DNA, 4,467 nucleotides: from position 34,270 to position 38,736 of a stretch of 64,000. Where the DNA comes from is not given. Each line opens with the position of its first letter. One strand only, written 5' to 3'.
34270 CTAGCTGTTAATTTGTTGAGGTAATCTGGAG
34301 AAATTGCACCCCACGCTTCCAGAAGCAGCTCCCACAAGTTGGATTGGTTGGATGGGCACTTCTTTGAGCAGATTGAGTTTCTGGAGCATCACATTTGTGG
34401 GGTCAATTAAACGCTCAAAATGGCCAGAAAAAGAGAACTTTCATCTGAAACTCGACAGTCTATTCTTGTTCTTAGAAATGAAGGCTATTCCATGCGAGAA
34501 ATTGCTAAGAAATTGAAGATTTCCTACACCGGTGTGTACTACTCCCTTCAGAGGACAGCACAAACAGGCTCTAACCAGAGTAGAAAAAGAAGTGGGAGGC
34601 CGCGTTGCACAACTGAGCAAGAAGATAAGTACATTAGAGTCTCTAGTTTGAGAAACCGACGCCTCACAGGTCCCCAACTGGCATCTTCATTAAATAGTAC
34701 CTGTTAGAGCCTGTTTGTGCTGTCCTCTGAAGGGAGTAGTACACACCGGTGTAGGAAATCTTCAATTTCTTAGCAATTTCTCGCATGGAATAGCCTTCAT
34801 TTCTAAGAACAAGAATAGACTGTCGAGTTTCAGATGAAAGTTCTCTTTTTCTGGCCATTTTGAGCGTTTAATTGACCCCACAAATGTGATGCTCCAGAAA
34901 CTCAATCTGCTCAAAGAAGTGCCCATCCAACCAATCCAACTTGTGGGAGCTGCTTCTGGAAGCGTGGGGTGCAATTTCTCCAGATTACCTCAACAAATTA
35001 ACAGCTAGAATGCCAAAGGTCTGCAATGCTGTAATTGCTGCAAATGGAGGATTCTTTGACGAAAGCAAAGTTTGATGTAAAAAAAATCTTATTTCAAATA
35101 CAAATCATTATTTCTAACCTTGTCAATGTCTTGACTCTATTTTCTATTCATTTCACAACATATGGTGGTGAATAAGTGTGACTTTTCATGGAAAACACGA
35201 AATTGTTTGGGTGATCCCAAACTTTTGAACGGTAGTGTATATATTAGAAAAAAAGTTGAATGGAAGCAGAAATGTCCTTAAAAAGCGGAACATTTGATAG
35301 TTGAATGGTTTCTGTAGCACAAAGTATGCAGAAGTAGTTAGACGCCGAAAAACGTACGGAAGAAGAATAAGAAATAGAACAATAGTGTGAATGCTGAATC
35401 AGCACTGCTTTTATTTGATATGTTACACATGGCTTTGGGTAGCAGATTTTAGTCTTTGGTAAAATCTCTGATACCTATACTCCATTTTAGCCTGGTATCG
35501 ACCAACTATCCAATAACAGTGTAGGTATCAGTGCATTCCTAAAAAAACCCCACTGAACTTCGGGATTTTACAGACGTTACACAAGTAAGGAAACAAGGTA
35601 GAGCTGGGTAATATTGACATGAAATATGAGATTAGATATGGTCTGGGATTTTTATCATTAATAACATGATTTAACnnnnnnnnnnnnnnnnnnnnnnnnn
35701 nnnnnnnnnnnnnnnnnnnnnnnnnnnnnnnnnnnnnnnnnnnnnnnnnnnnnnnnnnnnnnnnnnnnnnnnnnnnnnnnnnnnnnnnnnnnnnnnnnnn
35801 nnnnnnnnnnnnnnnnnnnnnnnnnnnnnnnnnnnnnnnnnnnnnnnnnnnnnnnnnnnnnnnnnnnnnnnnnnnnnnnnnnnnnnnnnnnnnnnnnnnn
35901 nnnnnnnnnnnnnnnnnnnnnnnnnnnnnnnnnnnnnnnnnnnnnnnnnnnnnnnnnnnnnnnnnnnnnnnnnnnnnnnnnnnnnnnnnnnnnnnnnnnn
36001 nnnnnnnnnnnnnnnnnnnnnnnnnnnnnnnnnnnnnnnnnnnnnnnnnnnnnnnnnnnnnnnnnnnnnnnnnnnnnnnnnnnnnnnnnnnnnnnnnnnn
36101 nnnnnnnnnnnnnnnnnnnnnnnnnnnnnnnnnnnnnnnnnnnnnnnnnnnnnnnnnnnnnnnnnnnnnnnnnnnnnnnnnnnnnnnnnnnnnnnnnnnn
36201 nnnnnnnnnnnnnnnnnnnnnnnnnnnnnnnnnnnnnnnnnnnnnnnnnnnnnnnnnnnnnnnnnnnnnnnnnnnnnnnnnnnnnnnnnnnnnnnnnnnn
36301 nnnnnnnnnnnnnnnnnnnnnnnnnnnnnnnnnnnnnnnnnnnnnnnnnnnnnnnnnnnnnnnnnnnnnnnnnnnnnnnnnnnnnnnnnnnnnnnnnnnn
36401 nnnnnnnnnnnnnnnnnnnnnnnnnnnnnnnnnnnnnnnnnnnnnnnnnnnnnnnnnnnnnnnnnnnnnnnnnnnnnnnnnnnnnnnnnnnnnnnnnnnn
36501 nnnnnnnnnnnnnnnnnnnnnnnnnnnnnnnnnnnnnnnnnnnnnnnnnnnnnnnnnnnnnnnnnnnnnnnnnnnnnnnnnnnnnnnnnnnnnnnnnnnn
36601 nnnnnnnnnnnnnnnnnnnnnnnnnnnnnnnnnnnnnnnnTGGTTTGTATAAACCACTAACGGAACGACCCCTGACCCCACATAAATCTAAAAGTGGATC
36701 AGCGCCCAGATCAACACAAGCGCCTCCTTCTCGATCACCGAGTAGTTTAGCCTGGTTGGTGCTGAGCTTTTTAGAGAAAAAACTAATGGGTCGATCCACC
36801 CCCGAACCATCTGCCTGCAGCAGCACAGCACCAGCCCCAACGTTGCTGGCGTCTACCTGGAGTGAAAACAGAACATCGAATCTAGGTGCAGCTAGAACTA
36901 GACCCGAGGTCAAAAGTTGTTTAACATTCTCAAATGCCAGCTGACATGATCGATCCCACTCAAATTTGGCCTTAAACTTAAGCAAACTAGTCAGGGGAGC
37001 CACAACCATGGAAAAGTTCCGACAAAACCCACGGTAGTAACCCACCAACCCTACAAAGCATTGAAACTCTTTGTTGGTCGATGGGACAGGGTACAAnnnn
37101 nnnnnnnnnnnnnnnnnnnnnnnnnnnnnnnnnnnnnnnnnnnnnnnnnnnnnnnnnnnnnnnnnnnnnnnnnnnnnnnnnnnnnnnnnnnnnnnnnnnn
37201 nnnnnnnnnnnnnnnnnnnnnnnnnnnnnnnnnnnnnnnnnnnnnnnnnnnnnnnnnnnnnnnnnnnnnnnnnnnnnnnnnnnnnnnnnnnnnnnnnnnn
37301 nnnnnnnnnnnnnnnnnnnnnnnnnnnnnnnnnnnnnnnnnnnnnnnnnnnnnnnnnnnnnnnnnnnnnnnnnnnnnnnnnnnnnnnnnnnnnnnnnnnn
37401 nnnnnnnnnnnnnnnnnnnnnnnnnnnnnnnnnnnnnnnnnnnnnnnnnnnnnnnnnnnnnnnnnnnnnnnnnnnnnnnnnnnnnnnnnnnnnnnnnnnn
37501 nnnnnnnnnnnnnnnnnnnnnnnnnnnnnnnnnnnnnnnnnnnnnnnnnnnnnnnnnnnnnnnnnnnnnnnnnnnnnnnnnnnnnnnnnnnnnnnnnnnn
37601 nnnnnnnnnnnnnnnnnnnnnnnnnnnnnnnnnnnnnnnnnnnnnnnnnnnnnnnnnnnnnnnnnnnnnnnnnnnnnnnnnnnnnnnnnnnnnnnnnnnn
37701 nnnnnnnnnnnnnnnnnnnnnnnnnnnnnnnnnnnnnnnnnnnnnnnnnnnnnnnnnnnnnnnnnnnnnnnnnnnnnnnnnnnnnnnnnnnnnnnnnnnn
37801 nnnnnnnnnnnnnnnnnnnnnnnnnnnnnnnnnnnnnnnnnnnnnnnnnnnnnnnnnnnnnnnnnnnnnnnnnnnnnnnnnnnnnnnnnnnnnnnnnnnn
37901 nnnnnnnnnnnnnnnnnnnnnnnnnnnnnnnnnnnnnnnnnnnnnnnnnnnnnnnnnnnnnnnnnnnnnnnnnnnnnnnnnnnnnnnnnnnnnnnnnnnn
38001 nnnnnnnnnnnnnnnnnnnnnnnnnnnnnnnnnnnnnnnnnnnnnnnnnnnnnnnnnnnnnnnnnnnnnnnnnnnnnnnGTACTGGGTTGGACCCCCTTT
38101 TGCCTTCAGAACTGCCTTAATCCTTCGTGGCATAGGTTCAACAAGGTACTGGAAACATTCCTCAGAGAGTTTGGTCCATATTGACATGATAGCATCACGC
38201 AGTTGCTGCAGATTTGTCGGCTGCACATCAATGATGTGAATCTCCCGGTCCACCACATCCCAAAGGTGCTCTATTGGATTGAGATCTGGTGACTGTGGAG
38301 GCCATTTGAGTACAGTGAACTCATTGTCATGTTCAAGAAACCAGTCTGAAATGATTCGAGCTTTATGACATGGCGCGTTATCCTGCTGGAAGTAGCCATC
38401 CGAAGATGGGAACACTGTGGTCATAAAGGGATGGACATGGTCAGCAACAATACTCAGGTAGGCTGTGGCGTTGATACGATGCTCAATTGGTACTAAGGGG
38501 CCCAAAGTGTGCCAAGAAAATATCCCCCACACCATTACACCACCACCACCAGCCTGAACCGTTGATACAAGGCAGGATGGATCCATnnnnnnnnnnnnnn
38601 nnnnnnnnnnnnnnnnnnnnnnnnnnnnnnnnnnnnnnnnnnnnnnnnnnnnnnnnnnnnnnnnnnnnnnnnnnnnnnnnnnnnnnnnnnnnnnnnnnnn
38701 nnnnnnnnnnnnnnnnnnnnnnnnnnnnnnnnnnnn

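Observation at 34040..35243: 1.2 kb near-perfect palindrome built from two head-to-head truncated Tc1 5' halves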

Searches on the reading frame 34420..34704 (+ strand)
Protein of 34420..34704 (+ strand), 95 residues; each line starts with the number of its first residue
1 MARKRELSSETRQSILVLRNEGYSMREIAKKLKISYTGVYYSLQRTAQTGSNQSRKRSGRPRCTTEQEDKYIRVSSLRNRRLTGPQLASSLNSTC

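Call 7: search_protein_families(library=pfam, proteins=[window:34420-34704:+], max_evalue=0.01)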
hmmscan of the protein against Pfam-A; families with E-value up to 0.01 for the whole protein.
seq(95 aa): 15 families
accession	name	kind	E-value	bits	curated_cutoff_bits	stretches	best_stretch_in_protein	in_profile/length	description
PF13936.12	HTH_38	-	2.1e-07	31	27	1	5-45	3-43/44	Helix-turn-helix domain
PF13565.12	HTH_32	-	3.7e-07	31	33.7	1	39-91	2-56/73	Homeodomain-like domain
PF13551.12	HTH_29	-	2.2e-06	28.1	28.1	1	12-69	1-64/64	Winged helix-turn helix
PF08281.18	Sigma70_r4_2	-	2.9e-06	27.3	25.7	1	6-45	10-49/54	Sigma-70, region 4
PF25787.1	HTH_SB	-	1e-05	25.6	43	1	1-39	1-39/53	Sleeping Beauty transposase HTH domain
PF02796.21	HTH_7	-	3e-05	24.5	23.8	1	3-40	2-39/45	Helix-turn-helix domain of resolvase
PF13384.12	HTH_23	-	8.4e-05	22.7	24.6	1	8-49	3-44/50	Homeodomain-like domain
PF13412.12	HTH_24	-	0.00073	19.5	21.9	1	17-45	12-40/48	Winged helix-turn-helix DNA-binding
PF00292.24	PAX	-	0.00092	19.6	22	1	5-70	16-82/125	'Paired box' domain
PF13518.12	HTH_28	-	0.0014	19.1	25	1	12-62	2-52/52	Helix-turn-helix domain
PF01978.25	TrmB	-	0.0016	18.7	25.6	1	16-56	16-56/68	Sugar-specific transcriptional regulator TrmB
PF19610.4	DUF6115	-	0.0025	18.6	27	1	6-34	94-122/134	Family of unknown function (DUF6115)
PF21476.4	PF0610-like_N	-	0.0025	18.4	33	1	15-49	7-41/50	PF0610-like, N-terminal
PF15978.11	TnsD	-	0.0065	16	32.4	1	11-72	187-247/355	Tn7-like transposition protein D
PF04297.20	UPF0122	-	0.0077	16.9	22.7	1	19-48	30-59/101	Putative helix-turn-helix protein, YlxM / p13 like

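Call 8: find_encoding_contigs(protein=window:34420-34704:+, flank=5000, max_places=10)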
Protein window:34420-34704:+ (95 aa): no gene with exactly this product is on record in the collection.

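Call 9: find_homologous_proteins(query=window:34420-34704:+, max_evalue=1e-10)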
Query window:34420-34704:+ (95 aa): 289 proteins with E <= 1e-10 among 343 candidates; the best 120 are listed.
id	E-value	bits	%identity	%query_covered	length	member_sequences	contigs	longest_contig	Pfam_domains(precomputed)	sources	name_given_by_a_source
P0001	7.4e-48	177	97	99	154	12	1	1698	PF13936.13,PF13551.13,PF01498.25,PF08281.19,PF13565.13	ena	-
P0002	2.0e-45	170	91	99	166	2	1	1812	PF13936.13,PF13551.13,PF01498.25,PF08281.19,PF13565.13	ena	-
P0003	5.0e-45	168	90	99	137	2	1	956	PF13384.13,PF13936.13,PF13551.13,PF01498.25,PF08281.19,PF13565.13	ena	-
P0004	5.1e-45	168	91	99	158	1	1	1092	PF13384.13,PF13936.13,PF13551.13,PF01498.25,PF08281.19,PF13565.13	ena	-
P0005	5.2e-45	168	91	99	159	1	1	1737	PF13384.13,PF13936.13,PF13551.13,PF01498.25,PF08281.19,PF13565.13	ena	-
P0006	7.2e-45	168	90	99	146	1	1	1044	PF13384.13,PF13936.13,PF13551.13,PF08281.19,PF13565.13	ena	-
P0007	8.3e-45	168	87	100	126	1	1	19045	PF01498.25,PF13565.13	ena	-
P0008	1.0e-43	164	88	99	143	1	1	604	PF13384.13,PF13936.13,PF13551.13,PF01498.25,PF08281.19,PF13565.13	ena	-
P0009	2.0e-43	163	85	100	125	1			PF13565.13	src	-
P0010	2.8e-43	163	87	99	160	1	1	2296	PF08281.19,PF13565.13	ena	-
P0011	2.1e-42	160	87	99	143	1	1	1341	PF13384.13,PF13936.13,PF01498.25,PF08281.19,PF13565.13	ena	-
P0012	2.6e-42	160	86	99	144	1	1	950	PF13936.13,PF01498.25,PF08281.19,PF13565.13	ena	-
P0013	2.7e-42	160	90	94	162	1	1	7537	PF13936.13,PF08281.19,PF13565.13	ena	-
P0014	3.4e-42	159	85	99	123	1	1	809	PF13384.13,PF13936.13,PF13551.13,PF08281.19,PF13565.13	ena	-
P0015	1.5e-41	157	85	99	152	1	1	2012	PF25787.2,PF13384.13,PF13936.13,PF08281.19,PF13565.13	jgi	jgi:transposase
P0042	4.1e-37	143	80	99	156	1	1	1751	PF13384.13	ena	-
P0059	6.6e-34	133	81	91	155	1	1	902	-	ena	-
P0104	1.9e-28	116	86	74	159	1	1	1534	-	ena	-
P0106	3.8e-28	115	86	74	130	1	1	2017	PF01498.25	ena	-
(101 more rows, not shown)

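Call 10: find_encoding_contigs(protein=P0001, flank=5000, max_places=6)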
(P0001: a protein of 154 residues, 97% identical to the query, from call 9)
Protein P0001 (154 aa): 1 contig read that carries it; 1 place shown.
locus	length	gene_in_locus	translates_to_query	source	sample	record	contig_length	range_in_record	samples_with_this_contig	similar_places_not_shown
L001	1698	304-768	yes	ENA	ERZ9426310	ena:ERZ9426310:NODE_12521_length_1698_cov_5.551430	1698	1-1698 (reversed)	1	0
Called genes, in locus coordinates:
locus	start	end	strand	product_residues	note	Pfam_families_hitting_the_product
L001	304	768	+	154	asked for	PF08281:Sigma70_r4_2 (weak), PF13936:HTH_38 (weak), PF13551:HTH_29 (weak), PF13565:HTH_32 (weak), PF01498:HTH_Tnp_Tc3_2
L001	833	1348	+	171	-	PF13358:DDE_3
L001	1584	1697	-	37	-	?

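Call 11: find_encoding_contigs(protein=P0007, flank=5000, max_places=4)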
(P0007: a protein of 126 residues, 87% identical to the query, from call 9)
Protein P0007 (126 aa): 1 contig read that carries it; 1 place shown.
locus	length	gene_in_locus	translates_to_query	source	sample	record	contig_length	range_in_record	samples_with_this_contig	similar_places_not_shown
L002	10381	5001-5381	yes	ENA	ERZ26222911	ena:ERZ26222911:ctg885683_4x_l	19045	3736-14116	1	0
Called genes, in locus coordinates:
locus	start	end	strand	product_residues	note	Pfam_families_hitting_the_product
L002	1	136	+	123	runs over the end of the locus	-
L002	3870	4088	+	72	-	-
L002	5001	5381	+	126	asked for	PF13565:HTH_32 (faint), PF01498:HTH_Tnp_Tc3_2 (weak)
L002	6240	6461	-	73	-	-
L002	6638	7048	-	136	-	-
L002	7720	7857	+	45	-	-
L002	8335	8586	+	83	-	PF21290:UBA_BIRC2-3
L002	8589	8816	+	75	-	PF00619:CARD (weak)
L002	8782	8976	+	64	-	-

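Call 22: find_related_loci(query=window:34420-34701:+, collection=metagenome_contigs, flank=3000)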
Query window:34420-34701:+ (94 aa) in metagenome_contigs; peptide patterns used: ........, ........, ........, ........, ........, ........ (x = any residue, [..] = any of these).
379 stretches matched a pattern; 6 encode a relative of the query (tblastn E <= 1e-3); 6 distinct loci.
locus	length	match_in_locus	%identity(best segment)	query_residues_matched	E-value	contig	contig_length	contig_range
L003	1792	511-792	97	1-94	1e-59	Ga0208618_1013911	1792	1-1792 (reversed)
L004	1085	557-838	87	1-94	3e-55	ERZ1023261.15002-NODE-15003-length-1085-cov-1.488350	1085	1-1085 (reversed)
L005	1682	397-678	88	1-94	2e-53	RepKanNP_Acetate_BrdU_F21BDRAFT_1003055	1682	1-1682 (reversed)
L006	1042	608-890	88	1-94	3e-41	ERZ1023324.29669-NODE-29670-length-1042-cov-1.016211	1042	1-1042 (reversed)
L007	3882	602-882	82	1-94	4e-43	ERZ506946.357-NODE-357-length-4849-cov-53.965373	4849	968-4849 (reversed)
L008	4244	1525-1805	82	1-94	1e-29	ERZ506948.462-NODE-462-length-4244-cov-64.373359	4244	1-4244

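Call 28: find_encoding_contigs(protein=P0042, flank=3000, max_places=4)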
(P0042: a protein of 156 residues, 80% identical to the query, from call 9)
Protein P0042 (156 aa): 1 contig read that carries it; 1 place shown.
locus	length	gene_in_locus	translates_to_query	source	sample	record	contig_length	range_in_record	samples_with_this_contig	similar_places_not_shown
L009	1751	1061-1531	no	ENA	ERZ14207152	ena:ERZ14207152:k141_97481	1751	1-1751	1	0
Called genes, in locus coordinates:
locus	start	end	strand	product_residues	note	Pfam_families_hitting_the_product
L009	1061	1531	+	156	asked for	PF13384:HTH_23 (faint)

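Call 29: find_encoding_contigs(protein=P0104, flank=3000, max_places=4)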
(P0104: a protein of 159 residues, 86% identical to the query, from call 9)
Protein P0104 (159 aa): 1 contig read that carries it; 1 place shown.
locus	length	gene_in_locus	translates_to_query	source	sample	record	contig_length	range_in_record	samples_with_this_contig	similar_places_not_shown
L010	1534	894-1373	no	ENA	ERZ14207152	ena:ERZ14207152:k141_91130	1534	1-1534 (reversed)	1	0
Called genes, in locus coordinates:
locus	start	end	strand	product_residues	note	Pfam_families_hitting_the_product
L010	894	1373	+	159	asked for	-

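Call 30: find_encoding_contigs(protein=P0106, flank=3000, max_places=4)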
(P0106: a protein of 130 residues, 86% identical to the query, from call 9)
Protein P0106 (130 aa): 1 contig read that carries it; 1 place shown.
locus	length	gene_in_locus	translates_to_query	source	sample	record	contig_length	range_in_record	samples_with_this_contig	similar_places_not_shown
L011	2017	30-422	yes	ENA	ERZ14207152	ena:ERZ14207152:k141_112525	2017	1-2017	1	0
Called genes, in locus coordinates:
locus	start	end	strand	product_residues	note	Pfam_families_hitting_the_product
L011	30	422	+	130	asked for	PF01498:HTH_Tnp_Tc3_2 (weak)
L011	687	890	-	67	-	-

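Call 31: find_encoding_contigs(protein=P0059, flank=3000, max_places=4)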
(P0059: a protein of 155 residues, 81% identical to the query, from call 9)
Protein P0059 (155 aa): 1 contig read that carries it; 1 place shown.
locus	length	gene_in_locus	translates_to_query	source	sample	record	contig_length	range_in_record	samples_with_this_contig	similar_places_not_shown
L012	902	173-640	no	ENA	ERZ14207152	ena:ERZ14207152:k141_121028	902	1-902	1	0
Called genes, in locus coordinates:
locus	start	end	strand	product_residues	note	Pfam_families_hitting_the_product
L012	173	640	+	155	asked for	-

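Call 44: search_protein_families(library=pfam, proteins=[L003:511-1530:+], max_evalue=0.001)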
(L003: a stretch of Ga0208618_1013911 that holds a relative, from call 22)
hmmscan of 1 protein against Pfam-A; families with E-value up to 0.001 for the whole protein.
L003:511-1530:+ (340 aa): 10 families
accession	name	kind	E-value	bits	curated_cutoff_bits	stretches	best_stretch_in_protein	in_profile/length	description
PF01498.24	HTH_Tnp_Tc3_2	-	9.3e-18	64.7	31.5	1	77-141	9-72/72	Transposase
PF13358.12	DDE_3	-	5.3e-12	46.2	28.6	1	150-298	2-139/146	DDE superfamily endonuclease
PF13565.12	HTH_32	-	2.7e-07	31.5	33.7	1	39-108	2-73/73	Homeodomain-like domain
PF13936.12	HTH_38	-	3.9e-06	26.9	27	1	5-45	3-43/44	Helix-turn-helix domain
PF08281.18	Sigma70_r4_2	-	1.1e-05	25.5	25.7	1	6-45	10-49/54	Sigma-70, region 4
PF13384.12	HTH_23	-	3.1e-05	24.1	24.6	1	8-49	3-44/50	Homeodomain-like domain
PF25787.1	HTH_SB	-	0.00015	21.9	43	1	1-35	1-35/53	Sleeping Beauty transposase HTH domain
PF13551.12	HTH_29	-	0.00022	21.7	28.1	1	12-68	1-63/64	Winged helix-turn helix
PF02796.21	HTH_7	-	0.00056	20.4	23.8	0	3-40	2-39/45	Helix-turn-helix domain of resolvase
PF13412.12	HTH_24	-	0.00064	19.7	21.9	0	17-45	12-40/48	Winged helix-turn-helix DNA-binding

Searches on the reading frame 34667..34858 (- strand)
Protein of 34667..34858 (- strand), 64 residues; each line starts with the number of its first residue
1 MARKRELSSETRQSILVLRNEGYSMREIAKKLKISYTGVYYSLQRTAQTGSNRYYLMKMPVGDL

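Call 21: find_encoding_contigs(protein=window:34667-34858:-, flank=3000)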
Protein window:34667-34858:- (64 aa): no gene with exactly this product is on record in the collection.

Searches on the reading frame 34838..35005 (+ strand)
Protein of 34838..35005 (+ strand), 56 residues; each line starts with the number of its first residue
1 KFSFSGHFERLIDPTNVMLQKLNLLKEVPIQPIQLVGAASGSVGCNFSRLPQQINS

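Call 34: find_homologous_proteins(query=window:34838-35005:+, max_evalue=0.001)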
Query seq(56 aa): no candidate shares three 5-residue words with the query. No homologue found.

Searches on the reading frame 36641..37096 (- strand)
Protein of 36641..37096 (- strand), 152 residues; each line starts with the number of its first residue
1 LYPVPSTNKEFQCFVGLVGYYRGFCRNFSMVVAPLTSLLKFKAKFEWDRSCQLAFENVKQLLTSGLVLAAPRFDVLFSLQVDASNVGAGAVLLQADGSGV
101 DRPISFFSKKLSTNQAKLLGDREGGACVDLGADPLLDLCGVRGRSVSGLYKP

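Call 58: search_protein_families(library=pfam, proteins=[window:36641-37096:-], max_evalue=0.001)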
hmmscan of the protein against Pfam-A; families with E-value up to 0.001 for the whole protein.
window:36641-37096:- (152 aa): 2 families
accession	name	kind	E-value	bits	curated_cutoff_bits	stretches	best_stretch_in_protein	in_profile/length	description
PF17919.7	RT_RNaseH_2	-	5.1e-18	65.4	29.8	1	47-116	1-70/100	RNase H-like domain found in reverse transcriptase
PF17917.7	RT_RNaseH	-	2.7e-09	37.5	24.8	1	76-117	5-46/105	RNase H-like domain found in reverse transcriptase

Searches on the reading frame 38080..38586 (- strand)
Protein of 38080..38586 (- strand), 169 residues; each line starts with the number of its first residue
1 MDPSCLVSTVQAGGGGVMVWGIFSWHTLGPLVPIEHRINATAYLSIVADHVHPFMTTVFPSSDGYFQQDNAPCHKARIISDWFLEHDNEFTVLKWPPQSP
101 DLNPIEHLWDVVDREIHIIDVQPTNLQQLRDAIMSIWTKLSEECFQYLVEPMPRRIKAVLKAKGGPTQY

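Call 58: search_protein_families(library=pfam, proteins=[window:38080-38586:-], max_evalue=0.001)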
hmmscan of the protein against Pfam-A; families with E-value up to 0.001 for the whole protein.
window:38080-38586:- (169 aa): 1 family
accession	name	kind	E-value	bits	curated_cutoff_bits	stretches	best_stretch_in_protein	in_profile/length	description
PF13358.12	DDE_3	-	1.9e-12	47.7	28.6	1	68-117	85-134/146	DDE superfamily endonuclease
